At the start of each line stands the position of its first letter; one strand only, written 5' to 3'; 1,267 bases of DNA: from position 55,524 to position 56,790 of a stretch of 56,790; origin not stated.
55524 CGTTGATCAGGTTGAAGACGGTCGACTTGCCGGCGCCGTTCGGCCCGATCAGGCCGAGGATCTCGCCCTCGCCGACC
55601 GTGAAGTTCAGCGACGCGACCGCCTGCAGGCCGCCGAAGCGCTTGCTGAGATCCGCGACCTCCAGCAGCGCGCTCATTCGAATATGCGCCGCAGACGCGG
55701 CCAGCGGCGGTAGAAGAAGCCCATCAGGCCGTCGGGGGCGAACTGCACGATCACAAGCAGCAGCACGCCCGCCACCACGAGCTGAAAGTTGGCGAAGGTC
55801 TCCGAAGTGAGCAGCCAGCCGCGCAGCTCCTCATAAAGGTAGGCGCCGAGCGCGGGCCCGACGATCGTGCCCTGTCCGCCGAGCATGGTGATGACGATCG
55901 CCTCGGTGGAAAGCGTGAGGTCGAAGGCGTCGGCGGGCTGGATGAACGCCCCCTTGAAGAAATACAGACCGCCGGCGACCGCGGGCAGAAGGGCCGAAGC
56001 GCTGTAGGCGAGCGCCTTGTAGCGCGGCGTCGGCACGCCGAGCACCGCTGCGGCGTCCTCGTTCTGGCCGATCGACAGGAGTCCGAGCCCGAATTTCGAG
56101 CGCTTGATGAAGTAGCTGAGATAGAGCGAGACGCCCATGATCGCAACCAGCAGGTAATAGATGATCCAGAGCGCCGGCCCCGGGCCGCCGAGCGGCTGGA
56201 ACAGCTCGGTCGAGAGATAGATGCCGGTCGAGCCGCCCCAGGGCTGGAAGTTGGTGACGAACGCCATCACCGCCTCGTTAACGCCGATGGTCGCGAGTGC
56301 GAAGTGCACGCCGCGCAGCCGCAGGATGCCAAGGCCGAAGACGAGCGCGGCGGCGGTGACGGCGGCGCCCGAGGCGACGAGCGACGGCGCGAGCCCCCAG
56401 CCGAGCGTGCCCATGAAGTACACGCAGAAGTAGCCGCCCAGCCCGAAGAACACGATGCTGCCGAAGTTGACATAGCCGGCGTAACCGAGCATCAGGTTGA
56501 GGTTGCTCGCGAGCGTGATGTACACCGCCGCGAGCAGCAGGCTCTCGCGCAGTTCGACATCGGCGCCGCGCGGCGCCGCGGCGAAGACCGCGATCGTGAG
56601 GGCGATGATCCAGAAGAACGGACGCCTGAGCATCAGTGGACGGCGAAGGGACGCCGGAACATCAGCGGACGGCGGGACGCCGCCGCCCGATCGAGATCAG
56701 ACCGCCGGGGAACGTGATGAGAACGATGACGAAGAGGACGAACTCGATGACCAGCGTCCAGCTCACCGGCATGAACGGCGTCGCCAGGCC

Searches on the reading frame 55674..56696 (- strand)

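Call 75: search_protein_families(library=pfam, proteins=[window:55674-56696:-], max_evalue=0.00001)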
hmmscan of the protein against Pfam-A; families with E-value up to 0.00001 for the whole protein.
window:55674-56696:- (340 aa): 1 family
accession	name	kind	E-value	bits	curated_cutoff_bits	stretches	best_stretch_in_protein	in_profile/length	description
PF02653.21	BPD_transp_2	-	5.2e-32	111.5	26.8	1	52-316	5-268/269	Branched-chain amino acid transport system / permease component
